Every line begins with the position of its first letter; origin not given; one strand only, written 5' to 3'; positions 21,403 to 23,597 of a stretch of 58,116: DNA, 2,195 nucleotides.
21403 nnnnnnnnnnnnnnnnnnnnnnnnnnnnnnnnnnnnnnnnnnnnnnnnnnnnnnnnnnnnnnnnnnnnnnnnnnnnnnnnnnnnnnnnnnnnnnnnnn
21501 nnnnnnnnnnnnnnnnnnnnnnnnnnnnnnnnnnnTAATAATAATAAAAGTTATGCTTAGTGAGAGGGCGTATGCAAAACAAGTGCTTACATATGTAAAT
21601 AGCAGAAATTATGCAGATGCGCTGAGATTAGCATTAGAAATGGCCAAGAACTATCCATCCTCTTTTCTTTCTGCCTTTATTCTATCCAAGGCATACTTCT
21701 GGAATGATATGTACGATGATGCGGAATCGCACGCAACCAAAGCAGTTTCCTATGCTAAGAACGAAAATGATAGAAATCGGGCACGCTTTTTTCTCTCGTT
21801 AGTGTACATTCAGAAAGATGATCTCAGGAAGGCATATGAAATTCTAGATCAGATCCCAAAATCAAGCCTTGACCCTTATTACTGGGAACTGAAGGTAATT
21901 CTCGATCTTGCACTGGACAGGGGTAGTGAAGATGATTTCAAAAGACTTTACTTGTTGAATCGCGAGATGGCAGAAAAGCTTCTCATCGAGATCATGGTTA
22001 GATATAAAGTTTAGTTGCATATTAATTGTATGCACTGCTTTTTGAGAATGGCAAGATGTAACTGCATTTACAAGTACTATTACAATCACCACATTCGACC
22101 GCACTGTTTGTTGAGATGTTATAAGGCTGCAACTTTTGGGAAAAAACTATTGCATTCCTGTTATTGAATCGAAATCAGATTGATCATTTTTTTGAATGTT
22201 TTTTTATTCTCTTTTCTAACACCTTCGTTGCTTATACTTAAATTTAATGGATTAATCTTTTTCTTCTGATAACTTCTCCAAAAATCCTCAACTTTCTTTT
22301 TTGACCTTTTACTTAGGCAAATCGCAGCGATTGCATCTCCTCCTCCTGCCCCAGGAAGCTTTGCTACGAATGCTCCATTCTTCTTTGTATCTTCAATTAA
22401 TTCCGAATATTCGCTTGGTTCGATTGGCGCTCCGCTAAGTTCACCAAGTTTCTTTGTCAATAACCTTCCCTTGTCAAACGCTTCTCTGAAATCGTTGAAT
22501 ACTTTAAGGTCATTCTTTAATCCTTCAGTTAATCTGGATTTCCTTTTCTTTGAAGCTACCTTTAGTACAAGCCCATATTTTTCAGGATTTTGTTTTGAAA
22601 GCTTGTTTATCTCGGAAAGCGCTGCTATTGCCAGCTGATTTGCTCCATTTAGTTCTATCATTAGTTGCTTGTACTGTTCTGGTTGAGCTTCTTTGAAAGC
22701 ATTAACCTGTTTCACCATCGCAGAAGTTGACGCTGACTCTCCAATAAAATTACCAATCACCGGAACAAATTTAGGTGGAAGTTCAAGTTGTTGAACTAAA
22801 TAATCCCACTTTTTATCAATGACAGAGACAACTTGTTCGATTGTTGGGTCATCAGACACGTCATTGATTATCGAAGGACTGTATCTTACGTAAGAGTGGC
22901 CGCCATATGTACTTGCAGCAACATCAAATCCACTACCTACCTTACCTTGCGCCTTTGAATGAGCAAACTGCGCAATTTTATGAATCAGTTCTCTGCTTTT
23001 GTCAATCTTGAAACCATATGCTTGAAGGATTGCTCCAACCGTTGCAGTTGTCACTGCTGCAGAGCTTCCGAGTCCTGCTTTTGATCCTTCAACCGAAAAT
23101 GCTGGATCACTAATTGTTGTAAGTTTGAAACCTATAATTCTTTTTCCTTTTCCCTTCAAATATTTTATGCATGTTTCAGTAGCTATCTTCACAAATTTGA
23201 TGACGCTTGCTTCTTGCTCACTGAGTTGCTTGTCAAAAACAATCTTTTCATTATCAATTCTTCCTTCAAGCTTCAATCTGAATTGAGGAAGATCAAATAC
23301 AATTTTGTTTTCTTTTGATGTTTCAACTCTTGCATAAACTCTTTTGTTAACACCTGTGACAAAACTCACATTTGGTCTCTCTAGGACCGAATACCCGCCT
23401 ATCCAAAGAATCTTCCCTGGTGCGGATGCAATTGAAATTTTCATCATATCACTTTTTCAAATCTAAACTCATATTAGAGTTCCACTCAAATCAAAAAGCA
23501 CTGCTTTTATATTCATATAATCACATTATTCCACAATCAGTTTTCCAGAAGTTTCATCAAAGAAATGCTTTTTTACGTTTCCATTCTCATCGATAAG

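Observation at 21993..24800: Low-GC phosphomevalonate kinase + diphosphomevalonate decarboxylase cassette bracketed by direct repeats that copy the rfcL 5' end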

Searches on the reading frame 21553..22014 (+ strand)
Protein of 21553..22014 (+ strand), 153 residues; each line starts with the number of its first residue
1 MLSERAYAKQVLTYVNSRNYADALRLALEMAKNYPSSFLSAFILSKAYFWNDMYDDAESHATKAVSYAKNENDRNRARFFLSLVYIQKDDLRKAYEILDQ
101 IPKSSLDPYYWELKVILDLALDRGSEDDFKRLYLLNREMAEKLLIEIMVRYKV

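Call 6: search_protein_families(library=pfam, proteins=[window:21553-22014:+], max_evalue=0.01)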
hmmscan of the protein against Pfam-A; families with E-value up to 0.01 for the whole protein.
window:21553-22014:+ (153 aa): 7 families
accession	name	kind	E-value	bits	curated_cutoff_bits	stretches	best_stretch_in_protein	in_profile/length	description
PF14559.12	TPR_19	-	2.1e-07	31.6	25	1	53-114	6-65/68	Tetratricopeptide repeat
PF12895.13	ANAPC3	-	2e-05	25.2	27.2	1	51-102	2-52/82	Anaphase-promoting complex, cyclosome, subunit 3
PF09976.15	TPR_21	-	3.4e-05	24.1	25.5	1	9-114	44-152/193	Tetratricopeptide repeat-like domain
PF07719.23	TPR_2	-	6.3e-05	23.2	27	0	42-70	5-33/34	Tetratricopeptide repeat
PF13432.12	TPR_16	-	0.00024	21.9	32.7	0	10-62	3-55/65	Tetratricopeptide repeat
PF13428.12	TPR_14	-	0.00033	21.5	23.5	0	6-38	3-35/44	Tetratricopeptide repeat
PF25058.1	ARM_TT21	-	0.0042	17.5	27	0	46-112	65-129/155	Tetratricopeptide repeat protein 21 ARM repeat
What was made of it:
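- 21553..22014 (+): TPR gene (153 aa). Its last 22 nt fall inside the left repeat copy. Pfam TPR_19 and others (call 6).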

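Call 7: search_protein_families(library=ncbifam, proteins=[window:21553-22014:+], max_evalue=0.001)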
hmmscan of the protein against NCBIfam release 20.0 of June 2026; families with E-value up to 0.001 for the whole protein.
window:21553-22014:+ (153 aa): 5 families
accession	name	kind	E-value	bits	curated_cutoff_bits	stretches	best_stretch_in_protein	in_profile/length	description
TIGR02795.1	tol_pal_ybgF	equivalog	1.8e-05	25.3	90.1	1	4-103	2-104/119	tol-pal system protein YbgF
NF040959.1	MamA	equivalog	0.00013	21.5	200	1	6-123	39-151/204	magnetosome protein MamA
NF053779.1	BT3442_fam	equivalog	0.00015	20.6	940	1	44-114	228-294/563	BT3442 family protein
NF052312.1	T9SS_PorW_SprE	equivalog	0.00027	19.7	250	1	5-114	142-254/716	type IX secretion system periplasmic lipoprotein PorW/SprE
TIGR02917.1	PEP_TPR_lipo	equivalog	0.00069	17.6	312.2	1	7-102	230-322/899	XrtA/PEP-CTERM system TPR-repeat protein PrsT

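Call 37: find_homologous_proteins(query=window:21553-22014:+, max_evalue=0.00001)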
Query window:21553-22014:+ (153 aa): 1 proteins with E <= 0.00001 among 35 candidates.
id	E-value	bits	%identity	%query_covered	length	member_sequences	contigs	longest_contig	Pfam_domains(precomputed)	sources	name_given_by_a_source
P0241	1.1e-91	322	100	100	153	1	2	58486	PF14559.13,PF12895.14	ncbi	ncbi:MAG: tetratricopeptide repeat protein [Candidatus Micrarchaeia archaeon]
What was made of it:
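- Tried and rejected: The TPR homologue search by word index returned only the protein itself (call 37).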

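Call 58: search_protein_families(library=phrogs, proteins=[window:21553-22014:+], max_evalue=0.01)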
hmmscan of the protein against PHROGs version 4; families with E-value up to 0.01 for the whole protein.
window:21553-22014:+ (153 aa): 1 family
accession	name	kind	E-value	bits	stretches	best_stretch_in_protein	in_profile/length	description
phrog_5208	-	unknown function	0.0007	19.7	1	39-101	179-244/372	-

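Call 59: search_protein_families(library=padloc, proteins=[window:21553-22014:+], max_evalue=0.01)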
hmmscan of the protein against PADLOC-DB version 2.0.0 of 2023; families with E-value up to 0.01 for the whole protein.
window:21553-22014:+ (153 aa): 2 families
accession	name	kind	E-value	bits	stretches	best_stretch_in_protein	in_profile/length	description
PDLC01172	TPR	-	0.00022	18.2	1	30-110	250-329/448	TPR repeats containing protein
PDLC00996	Cas8g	-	0.0079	14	1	47-139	116-210/282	"CRISPR-associated protein GSU0052/csb3, Dpsyc system"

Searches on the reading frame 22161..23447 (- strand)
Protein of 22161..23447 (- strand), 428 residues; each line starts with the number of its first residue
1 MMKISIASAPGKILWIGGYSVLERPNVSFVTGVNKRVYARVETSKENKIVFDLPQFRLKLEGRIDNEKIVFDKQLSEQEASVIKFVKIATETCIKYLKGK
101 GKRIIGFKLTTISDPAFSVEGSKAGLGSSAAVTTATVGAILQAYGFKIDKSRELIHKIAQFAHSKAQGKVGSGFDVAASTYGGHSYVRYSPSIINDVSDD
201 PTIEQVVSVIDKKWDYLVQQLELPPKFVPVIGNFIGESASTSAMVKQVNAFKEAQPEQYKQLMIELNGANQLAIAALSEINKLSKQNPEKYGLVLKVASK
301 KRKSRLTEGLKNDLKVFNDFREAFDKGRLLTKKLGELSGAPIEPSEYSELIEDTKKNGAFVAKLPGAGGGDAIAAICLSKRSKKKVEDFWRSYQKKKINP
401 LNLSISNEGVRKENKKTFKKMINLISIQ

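Call 6: search_protein_families(library=pfam, proteins=[window:22161-23447:-], max_evalue=0.01)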
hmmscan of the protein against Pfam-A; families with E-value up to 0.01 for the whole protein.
window:22161-23447:- (428 aa): 3 families
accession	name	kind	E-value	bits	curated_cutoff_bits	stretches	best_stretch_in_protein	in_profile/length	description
PF00288.32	GHMP_kinases_N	-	3.8e-12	46.7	22.3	1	102-183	15-87/87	GHMP kinases N terminal domain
PF08544.19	GHMP_kinases_C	-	6.3e-10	39.8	21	1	328-393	15-82/85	GHMP kinases C terminal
PF18680.6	SPECT1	-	0.0065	16.6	38.4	0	289-326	103-140/180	Plasmodium host cell traversal SPECT1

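Call 7: search_protein_families(library=ncbifam, proteins=[window:22161-23447:-], max_evalue=0.001)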
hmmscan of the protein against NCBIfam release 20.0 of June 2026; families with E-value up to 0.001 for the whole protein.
window:22161-23447:- (428 aa): 10 families
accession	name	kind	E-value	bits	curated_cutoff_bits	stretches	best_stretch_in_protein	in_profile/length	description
TIGR01219.1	Pmev_kin_ERG8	equivalog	1.9e-65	221.6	376.95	2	120-414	151-452/456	phosphomevalonate kinase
NF040957.1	Arch_PMK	equivalog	2.7e-41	142.1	500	2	7-283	2-226/316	phosphomevalonate kinase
TIGR01220.1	Pmev_kin_Gr_pos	equivalog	2.4e-36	125.6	165.7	2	8-278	4-266/358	phosphomevalonate kinase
NF003036.0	PRK03926.1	equivalog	1.8e-22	79.8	403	2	6-187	3-148/302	mevalonate kinase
TIGR00549.1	mevalon_kin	equivalog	5.2e-19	68.8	163.05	1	122-372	91-272/276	mevalonate kinase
NF001816.0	PRK00555.1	equivalog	2e-06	27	509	1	93-183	78-161/363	galactokinase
NF003006.0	PRK03817.1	equivalog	1.1e-05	24.6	443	0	92-164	73-138/352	galactokinase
TIGR00191.1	thrB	equivalog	4.7e-05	22.4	168.25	0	88-155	62-124/304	homoserine kinase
TIGR01920.1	Shik_kin_archae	equivalog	7.2e-05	22.3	126.85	1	123-184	81-141/266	shikimate kinase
NF002288.1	PRK01212.1-4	equivalog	0.00013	21.2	194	0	123-203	88-166/303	homoserine kinase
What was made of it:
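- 22161..23447 (-): Phosphomevalonate kinase (ERG8-like GHMP kinase, 428 aa). TIGR01219 221.6 bits (below the 377 cut-off), GHMP_kinases_N and _C (calls 6, 7).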

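Call 9: find_encoding_contigs(protein=window:22161-23447:-, flank=10000, max_places=10)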
Protein window:22161-23447:- (428 aa): no gene with exactly this product is on record in the collection.

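Call 64: search_solved_structures(query=window:22161-23447:-, max_evalue=0.00001)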
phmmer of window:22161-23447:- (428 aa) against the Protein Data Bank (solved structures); distinct sequences matched with E-value up to 0.00001: 6.
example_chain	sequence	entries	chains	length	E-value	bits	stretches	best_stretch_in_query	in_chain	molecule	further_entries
3k17_A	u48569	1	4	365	6e-19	71.9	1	8-268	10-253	Lin0012 protein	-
6mde_A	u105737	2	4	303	7.7e-10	41.9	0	124-184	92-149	Mevalonate kinase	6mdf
4hac_A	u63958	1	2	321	9.3e-10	41.6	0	124-184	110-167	Mevalonate kinase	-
1k47_A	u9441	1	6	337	9.2e-09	38.3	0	9-249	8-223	phosphomevalonate kinase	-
3gon_A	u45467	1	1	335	1.3e-08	37.8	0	10-249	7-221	Phosphomevalonate kinase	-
8teb_A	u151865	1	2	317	4.5e-06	29.5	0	282-377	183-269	Mevalonate kinase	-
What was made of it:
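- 22161..23447 (-): Weak PDB matches 3k17, 1k47, 3gon (call 64).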
